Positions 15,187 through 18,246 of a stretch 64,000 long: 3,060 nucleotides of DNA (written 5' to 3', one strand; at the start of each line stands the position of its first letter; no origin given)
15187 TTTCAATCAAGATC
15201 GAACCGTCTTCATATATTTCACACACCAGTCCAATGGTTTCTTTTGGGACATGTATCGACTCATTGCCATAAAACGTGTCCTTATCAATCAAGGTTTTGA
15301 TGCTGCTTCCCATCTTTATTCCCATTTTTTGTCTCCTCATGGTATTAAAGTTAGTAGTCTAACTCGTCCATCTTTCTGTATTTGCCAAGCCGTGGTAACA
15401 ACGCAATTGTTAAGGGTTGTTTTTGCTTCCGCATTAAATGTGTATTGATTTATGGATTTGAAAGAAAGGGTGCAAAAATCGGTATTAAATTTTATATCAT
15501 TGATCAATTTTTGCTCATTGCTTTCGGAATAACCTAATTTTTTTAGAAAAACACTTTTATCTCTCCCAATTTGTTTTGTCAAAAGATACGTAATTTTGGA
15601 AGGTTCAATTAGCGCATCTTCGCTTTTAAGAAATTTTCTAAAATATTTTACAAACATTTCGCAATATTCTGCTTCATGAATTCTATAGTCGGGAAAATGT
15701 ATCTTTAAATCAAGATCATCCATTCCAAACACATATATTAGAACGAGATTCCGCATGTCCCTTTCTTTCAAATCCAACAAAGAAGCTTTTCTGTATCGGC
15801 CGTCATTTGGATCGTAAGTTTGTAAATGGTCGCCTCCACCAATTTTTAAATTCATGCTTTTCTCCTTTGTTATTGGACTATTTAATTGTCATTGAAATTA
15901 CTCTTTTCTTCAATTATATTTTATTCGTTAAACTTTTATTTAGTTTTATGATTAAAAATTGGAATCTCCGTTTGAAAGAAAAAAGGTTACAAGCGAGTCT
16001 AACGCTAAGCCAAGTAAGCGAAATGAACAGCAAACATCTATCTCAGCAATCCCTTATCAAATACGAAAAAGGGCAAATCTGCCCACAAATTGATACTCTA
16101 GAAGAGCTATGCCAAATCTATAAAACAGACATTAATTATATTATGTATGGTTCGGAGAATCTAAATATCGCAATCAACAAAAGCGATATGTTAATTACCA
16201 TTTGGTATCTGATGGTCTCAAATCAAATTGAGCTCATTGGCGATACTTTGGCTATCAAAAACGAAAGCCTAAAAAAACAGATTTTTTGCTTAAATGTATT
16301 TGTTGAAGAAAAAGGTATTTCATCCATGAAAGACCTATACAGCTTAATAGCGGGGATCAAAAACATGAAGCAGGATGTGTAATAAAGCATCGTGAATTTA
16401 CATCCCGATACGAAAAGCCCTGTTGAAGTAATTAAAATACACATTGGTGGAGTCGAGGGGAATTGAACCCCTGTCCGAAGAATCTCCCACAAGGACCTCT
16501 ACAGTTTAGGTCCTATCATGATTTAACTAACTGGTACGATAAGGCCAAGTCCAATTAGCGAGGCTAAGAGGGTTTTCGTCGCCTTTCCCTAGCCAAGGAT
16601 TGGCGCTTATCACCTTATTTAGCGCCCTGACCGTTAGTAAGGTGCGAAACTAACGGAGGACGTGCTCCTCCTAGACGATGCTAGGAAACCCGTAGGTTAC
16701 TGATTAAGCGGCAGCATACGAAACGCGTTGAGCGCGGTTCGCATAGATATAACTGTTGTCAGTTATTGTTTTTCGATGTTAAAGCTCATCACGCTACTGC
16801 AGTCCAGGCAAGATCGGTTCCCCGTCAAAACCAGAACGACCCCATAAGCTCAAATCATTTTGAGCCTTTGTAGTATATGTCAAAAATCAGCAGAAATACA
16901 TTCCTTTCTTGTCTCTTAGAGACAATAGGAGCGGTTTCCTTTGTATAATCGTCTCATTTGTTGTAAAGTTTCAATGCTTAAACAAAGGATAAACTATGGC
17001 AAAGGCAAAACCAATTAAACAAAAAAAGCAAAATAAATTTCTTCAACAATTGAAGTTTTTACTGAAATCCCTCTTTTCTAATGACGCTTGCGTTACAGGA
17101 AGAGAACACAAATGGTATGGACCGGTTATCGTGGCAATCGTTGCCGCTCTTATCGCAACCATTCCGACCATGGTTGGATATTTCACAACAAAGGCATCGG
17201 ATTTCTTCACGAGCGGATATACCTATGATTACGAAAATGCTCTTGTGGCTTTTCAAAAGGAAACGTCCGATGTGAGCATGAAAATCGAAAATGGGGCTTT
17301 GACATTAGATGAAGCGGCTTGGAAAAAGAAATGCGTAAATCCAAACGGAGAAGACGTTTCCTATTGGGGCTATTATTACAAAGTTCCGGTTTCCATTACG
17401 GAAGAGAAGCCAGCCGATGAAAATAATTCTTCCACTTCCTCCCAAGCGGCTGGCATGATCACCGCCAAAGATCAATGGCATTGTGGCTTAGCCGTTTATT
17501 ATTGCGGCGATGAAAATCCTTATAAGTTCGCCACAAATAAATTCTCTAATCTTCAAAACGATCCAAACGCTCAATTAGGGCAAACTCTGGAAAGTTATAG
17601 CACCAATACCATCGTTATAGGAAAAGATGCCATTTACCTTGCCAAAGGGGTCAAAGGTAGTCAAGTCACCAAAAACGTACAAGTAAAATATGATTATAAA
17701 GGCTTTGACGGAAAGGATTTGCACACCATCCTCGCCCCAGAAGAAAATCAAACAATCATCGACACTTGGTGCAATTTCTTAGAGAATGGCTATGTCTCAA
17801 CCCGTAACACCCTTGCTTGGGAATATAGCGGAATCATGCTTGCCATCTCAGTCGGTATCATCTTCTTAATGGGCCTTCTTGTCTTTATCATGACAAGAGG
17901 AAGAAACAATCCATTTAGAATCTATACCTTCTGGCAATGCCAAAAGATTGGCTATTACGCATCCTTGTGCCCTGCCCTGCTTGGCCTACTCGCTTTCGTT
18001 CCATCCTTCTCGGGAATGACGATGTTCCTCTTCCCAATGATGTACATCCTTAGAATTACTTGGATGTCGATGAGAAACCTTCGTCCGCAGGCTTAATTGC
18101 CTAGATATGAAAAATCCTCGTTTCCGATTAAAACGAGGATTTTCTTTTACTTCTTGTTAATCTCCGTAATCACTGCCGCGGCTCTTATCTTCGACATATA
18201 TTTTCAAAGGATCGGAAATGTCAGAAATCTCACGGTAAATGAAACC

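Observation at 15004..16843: tmRNA gene with a duplicated 3' end bracketing a 1.3-kb integrase-less islet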

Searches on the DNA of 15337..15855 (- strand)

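Call 74: search_rna_families(sources=[L027, L028, L029, L009], threshold=gathering)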
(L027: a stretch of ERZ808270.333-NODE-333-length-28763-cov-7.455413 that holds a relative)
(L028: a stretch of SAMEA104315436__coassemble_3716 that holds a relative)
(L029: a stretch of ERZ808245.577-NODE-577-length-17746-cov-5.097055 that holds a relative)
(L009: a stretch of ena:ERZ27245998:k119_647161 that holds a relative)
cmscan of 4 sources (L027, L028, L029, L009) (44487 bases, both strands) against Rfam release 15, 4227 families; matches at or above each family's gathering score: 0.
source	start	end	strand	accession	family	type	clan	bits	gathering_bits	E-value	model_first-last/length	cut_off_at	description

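Call 75: search_rna_families(source=L027, start=8400, end=14600, threshold=evalue, max_evalue=1)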
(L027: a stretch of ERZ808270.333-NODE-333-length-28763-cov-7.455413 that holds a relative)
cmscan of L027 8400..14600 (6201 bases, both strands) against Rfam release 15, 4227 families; matches with E-value up to 1: 1.
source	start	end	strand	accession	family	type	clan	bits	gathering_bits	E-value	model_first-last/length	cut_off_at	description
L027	8459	8510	+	RF01123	sR35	Gene; snRNA; snoRNA; CD-box;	-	19.5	60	0.19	1-57/57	no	Small nucleolar RNA sR35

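Call 88: search_dna_similar(query=L027:8860-9345:+, collection=plasmids, mode=distant, max_rows=10)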
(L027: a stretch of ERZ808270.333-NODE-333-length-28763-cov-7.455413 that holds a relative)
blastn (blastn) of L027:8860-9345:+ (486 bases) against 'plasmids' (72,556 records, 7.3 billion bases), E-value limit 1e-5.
No match.

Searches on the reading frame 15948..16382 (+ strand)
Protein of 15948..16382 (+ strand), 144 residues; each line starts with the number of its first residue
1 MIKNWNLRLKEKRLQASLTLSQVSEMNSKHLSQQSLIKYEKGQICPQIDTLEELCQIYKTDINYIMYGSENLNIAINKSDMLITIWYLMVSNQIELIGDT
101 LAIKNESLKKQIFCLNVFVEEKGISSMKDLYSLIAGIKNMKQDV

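Call 7: search_protein_families(library=pfam, proteins=[window:15948-16382:+], max_evalue=1)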
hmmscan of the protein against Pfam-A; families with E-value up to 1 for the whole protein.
window:15948-16382:+ (144 aa): 3 families
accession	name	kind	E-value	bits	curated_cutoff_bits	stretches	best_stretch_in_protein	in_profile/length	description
PF01381.28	HTH_3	-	9e-08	32.5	23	1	9-65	1-55/55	Helix-turn-helix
PF12844.13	HTH_19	-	2.4e-06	27.8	30.2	1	8-66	3-59/64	Helix-turn-helix domain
PF13560.12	HTH_31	-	0.0004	21.1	27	1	8-61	5-57/64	Helix-turn-helix domain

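Call 8: search_protein_families(library=padloc, proteins=[window:15948-16382:+], max_evalue=1)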
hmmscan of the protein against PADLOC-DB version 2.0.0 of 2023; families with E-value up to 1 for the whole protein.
window:15948-16382:+ (144 aa): 9 families
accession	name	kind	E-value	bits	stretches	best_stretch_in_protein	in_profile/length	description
PDLC03954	RmrA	-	3.8e-07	27.4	1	8-71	14-75/380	-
PDLC02926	HTH_VI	-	8.9e-07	27.1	1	8-74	5-69/92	-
PDLC03947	RmrA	-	1.4e-06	25.4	1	8-68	15-73/383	-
PDLC03944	RmrA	-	1.9e-06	25.2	1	7-76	9-75/384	-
PDLC03951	RmrA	-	1.4e-05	22.2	1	8-66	12-68/400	-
PDLC03945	RmrA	-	2e-05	21.9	1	9-74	7-70/394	-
PDLC03952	RmrA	-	0.00012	19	1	8-67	26-83/395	-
PDLC03949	RmrA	-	0.0055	13.6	1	8-66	6-62/363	-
PDLC03667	Control_protein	-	0.0089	14.3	1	7-73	4-72/101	control protein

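Call 9: search_protein_families(library=phrogs, proteins=[window:15948-16382:+], max_evalue=1)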
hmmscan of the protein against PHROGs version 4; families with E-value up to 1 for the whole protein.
window:15948-16382:+ (144 aa): 9 families
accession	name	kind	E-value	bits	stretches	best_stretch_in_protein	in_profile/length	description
phrog_3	-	transcription regulation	6.6e-09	37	1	3-77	87-157/430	transcriptional repressor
phrog_8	-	transcription regulation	1.9e-08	35.2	1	3-111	75-165/346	transcriptional regulator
phrog_4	-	transcription regulation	4.4e-07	30.2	1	2-78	134-204/400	transcriptional repressor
phrog_2967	-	transcription regulation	1.5e-06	28.9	1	3-125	9-124/225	transcriptional regulator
phrog_4836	-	transcription regulation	0.00015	22.4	1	3-99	74-172/194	CII-like regulator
phrog_2439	-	transcription regulation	0.0008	19.4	1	8-71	11-72/367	transcriptional regulator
phrog_3557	-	transcription regulation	0.015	16.5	1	25-71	30-77/142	transcriptional regulator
phrog_6499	-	transcription regulation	0.052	14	1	30-60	36-66/157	transcriptional regulator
phrog_7396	-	unknown function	0.066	13.9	1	34-71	46-83/227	-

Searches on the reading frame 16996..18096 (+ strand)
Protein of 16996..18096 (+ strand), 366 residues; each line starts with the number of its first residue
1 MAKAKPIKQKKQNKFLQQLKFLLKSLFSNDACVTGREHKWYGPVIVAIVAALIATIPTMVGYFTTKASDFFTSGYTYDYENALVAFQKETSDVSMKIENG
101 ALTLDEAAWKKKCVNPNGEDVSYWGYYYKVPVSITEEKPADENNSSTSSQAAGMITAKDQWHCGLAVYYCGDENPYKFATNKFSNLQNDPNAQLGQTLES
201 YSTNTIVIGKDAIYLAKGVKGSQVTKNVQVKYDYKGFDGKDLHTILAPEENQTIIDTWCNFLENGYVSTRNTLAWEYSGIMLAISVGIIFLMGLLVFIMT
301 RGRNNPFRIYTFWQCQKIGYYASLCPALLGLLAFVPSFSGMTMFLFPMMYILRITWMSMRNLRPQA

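Call 7: search_protein_families(library=pfam, proteins=[window:16996-18096:+], max_evalue=1)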
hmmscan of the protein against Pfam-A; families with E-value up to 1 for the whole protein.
window:16996-18096:+ (366 aa): 3 families
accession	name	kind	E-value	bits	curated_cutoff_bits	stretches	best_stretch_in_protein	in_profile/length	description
PF25659.1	YohP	-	0.086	13.2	27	1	282-297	5-20/28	Membrane protein YohP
PF25630.1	Phycodna_minor_capsid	-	0.14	13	27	0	45-84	5-44/96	Phycodnaviridae minor capsid protein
PF11812.13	DUF3333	-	0.15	12.7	26.5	0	281-302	19-40/151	Domain of unknown function (DUF3333)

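Call 11: find_encoding_contigs(protein=window:16996-18096:+, flank=10000, max_places=10)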
Protein window:16996-18096:+ (366 aa): 4 contigs read that carry it; 1 place shown.
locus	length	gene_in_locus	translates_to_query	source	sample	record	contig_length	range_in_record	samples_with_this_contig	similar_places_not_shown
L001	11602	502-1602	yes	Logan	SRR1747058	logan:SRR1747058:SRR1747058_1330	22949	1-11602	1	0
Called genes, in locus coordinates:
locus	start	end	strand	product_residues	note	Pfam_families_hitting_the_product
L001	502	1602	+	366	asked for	-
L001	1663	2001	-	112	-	-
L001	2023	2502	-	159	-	PF02590:SPOUT_MTase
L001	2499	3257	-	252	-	PF23023:Anti-Pycsar_Apyc1 (weak), PF00753:Lactamase_B (weak), PF12706:Lactamase_B_2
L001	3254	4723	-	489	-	PF00772:DnaB, PF13481:AAA_25, PF03796:DnaB_C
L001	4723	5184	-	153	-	PF01281:Ribosomal_L9_N, PF03948:Ribosomal_L9_C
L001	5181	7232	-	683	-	PF24898:GGDEF_GdpP, PF01368:DHH, PF02272:DHHA1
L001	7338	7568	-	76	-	PF01084:Ribosomal_S18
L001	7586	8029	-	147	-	PF00436:SSB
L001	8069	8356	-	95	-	PF01250:Ribosomal_S6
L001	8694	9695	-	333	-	PF00753:Lactamase_B, PF23023:Anti-Pycsar_Apyc1 (weak), PF16661:Lactamase_B_6 (faint), PF12706:Lactamase_B_2 (faint)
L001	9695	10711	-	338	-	PF00005:ABC_tran, PF13304:AAA_21 (faint)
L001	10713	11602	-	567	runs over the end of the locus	PF00528:BPD_transp_1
